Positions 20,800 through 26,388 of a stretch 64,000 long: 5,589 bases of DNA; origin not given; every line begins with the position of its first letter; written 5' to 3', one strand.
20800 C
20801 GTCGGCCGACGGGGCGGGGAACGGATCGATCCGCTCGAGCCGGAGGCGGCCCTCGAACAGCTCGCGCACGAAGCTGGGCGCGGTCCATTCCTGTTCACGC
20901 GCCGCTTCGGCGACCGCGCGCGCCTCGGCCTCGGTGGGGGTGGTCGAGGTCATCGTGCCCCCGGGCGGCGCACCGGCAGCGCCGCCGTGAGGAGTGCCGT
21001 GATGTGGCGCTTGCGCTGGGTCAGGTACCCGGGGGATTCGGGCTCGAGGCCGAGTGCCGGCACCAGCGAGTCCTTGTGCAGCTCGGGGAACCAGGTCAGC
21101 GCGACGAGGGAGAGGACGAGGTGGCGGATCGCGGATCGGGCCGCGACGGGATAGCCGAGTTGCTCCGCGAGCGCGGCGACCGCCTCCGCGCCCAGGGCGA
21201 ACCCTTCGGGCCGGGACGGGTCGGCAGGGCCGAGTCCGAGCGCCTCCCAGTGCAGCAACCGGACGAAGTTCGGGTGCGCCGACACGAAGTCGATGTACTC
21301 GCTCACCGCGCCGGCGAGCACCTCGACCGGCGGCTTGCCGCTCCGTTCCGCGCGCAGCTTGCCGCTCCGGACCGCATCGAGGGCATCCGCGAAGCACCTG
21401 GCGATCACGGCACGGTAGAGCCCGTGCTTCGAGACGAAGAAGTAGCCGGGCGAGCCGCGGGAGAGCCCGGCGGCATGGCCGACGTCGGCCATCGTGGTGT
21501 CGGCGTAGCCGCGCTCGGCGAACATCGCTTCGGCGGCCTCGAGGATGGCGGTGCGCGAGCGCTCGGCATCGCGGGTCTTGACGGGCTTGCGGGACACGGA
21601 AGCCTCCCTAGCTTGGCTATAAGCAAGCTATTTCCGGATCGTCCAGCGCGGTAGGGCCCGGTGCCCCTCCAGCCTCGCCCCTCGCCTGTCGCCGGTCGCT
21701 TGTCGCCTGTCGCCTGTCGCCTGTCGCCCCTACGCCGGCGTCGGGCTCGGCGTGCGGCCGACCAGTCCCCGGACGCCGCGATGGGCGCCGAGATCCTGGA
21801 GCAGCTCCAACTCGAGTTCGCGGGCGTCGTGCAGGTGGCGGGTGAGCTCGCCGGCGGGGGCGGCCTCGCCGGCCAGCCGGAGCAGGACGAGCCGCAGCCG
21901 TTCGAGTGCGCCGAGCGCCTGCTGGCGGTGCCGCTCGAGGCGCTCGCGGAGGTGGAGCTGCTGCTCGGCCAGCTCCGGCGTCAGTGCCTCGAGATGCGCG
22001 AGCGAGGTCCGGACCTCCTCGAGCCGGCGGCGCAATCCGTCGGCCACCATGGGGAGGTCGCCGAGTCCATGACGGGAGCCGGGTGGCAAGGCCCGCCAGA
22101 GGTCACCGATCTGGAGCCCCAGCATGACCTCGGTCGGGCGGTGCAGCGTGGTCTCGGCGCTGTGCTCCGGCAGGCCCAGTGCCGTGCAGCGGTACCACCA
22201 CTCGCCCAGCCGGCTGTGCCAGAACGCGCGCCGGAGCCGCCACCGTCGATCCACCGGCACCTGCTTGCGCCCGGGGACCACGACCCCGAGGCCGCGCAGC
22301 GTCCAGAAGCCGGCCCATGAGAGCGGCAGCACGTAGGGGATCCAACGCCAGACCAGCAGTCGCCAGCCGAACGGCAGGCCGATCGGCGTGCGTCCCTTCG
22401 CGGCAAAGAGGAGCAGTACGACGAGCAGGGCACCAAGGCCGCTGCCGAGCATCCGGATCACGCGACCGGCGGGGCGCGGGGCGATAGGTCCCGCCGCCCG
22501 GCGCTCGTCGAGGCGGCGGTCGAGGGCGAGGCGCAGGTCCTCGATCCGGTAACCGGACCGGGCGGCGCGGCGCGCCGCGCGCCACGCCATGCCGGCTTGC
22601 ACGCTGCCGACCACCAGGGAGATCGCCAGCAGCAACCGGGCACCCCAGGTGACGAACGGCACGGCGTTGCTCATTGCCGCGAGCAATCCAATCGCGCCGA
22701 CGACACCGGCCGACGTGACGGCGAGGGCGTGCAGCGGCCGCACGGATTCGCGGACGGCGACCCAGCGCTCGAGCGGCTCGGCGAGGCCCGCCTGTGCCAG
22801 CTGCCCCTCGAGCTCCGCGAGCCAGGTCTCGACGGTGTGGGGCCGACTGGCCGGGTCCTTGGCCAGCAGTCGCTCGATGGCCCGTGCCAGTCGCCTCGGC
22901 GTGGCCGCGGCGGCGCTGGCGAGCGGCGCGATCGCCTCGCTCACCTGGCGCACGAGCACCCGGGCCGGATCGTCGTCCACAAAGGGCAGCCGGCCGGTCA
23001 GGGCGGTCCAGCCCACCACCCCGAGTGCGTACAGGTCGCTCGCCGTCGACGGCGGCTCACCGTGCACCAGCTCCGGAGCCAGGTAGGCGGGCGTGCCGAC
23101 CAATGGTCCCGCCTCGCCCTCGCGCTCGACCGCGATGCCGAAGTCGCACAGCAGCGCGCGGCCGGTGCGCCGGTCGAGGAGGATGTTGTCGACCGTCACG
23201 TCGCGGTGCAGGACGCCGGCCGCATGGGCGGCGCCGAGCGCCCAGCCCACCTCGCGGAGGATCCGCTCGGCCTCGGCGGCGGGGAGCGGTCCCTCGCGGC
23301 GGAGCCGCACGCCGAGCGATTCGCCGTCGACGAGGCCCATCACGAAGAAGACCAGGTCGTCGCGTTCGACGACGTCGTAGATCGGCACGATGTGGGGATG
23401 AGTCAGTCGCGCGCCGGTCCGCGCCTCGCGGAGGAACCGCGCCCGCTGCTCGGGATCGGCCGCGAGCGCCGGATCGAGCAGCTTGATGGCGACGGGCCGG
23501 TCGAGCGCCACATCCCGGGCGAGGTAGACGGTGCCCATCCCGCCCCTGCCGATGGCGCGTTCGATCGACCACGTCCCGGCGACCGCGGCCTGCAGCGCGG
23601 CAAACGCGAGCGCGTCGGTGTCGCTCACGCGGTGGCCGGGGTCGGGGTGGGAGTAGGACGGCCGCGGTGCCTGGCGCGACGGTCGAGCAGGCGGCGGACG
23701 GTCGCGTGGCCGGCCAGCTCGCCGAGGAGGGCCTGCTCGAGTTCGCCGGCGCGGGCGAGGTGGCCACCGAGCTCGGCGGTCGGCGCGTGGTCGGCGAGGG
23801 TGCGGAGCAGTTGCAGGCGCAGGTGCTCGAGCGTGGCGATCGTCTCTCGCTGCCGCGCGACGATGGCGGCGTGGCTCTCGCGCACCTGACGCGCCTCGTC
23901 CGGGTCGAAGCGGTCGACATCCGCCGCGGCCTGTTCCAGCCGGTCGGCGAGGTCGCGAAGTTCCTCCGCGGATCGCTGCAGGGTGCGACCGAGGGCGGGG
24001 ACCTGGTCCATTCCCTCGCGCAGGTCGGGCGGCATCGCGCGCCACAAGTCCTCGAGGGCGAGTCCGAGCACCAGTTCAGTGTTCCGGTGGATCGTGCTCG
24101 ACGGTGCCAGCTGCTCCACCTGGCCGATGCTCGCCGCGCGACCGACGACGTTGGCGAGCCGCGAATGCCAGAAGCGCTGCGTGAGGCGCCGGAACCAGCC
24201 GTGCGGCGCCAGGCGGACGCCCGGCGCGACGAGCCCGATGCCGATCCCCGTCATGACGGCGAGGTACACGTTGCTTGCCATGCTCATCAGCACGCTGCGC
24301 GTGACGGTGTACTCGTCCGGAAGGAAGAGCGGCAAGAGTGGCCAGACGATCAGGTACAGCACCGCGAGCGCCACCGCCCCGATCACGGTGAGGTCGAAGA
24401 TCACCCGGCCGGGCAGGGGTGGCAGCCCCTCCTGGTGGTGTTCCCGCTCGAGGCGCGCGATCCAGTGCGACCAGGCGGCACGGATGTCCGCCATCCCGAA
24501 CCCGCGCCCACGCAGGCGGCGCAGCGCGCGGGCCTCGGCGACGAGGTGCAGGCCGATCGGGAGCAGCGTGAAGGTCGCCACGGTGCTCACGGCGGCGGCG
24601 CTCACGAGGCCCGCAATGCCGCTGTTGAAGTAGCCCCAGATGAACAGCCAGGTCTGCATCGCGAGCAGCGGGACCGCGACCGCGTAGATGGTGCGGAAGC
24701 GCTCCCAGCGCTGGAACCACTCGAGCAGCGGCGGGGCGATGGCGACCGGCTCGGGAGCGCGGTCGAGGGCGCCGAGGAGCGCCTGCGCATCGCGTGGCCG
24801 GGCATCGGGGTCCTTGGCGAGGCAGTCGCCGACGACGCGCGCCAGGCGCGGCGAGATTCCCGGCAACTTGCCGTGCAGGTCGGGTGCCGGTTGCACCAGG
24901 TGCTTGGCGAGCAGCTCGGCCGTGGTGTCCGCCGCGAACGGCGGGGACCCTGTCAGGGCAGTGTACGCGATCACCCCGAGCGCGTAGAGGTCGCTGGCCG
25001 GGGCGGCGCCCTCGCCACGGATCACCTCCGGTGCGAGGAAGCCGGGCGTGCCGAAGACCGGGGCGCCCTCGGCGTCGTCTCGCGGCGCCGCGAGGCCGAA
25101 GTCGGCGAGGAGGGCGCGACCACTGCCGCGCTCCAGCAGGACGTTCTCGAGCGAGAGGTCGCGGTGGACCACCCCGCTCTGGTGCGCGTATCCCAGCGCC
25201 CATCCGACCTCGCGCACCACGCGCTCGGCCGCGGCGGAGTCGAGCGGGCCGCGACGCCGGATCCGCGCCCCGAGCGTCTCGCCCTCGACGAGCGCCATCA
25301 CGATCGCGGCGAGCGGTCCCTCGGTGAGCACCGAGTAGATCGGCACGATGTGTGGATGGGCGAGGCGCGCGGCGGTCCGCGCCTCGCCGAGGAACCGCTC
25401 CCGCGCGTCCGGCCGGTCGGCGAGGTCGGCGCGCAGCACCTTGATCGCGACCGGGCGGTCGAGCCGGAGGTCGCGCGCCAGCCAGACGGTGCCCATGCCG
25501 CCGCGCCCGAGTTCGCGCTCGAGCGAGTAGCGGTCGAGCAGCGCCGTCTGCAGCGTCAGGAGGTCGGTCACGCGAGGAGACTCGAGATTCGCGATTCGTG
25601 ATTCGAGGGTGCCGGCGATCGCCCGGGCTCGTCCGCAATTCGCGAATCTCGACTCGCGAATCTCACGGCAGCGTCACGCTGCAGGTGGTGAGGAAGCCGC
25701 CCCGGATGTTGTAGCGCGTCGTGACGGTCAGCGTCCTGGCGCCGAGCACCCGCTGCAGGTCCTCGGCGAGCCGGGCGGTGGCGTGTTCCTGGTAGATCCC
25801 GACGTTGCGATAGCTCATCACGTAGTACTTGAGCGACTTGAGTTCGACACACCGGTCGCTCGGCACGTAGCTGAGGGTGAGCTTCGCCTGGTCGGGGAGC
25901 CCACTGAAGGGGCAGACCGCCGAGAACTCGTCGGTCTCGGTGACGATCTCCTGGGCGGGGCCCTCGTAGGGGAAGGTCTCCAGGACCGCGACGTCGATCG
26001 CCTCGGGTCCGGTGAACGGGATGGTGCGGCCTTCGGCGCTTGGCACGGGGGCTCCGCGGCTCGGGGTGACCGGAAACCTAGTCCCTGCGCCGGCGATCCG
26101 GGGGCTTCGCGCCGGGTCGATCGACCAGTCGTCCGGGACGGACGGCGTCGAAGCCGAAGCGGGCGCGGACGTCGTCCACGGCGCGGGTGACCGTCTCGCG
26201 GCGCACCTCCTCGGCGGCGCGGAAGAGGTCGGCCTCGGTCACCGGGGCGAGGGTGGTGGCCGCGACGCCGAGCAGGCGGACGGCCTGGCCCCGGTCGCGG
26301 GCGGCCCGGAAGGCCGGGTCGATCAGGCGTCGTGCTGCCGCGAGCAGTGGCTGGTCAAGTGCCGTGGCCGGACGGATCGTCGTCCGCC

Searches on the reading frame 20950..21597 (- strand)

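Call 14: search_protein_families(library=pfam, proteins=[window:20950-21597:-])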
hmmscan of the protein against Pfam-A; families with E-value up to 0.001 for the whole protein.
window:20950-21597:- (215 aa): 2 families
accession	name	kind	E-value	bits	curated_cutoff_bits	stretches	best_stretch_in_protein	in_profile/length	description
PF00440.29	TetR_N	-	4.8e-11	42.7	24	1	18-64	1-47/47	Bacterial regulatory proteins, tetR family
PF17938.6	TetR_C_29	-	0.00013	22.5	26.2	1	90-200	1-116/119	Tetracyclin repressor-like, C-terminal domain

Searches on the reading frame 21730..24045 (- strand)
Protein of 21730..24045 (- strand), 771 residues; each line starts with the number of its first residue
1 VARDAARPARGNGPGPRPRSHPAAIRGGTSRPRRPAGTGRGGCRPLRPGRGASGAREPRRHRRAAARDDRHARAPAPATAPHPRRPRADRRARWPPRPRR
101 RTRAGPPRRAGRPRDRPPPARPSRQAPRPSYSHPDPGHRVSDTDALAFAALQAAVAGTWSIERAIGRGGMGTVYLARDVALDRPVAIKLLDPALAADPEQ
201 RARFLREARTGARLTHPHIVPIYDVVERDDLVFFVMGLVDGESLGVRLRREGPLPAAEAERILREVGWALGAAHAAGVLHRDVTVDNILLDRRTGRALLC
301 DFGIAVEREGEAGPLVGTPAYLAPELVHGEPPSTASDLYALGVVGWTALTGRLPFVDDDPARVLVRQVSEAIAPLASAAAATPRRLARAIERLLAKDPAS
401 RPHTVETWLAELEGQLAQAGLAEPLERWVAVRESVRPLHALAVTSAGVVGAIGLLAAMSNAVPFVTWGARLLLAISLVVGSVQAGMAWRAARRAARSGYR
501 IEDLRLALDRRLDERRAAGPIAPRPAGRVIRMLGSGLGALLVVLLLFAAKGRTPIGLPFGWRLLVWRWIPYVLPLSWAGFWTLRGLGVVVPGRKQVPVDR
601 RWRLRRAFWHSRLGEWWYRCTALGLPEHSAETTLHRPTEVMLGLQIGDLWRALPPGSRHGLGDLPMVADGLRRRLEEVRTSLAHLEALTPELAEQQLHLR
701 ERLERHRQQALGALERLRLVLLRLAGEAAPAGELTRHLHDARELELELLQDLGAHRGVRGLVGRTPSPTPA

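Call 14: search_protein_families(library=pfam, proteins=[window:21730-24045:-])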
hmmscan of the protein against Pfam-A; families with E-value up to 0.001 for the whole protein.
window:21730-24045:- (771 aa): 2 families
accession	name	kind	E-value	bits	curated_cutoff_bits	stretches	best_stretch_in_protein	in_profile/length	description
PF00069.31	Pkinase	-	2.2e-44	152.3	31.7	1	160-404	2-254/263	Protein kinase domain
PF07714.23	PK_Tyr_Ser-Thr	-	3.1e-25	89.4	23.1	1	161-403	3-250/258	Protein tyrosine and serine/threonine kinase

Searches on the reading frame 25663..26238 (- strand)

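Call 14: search_protein_families(library=pfam, proteins=[window:25663-26238:-])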
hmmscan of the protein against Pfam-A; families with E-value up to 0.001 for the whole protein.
window:25663-26238:- (191 aa): 2 families
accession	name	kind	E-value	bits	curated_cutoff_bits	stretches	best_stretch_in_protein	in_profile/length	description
PF14489.11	QueF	-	9.1e-22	77.5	27.3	1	115-188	1-74/81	QueF-like protein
PF01227.27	GTP_cyclohydroI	-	0.00097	19.1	27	0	92-174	54-136/179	GTP cyclohydrolase I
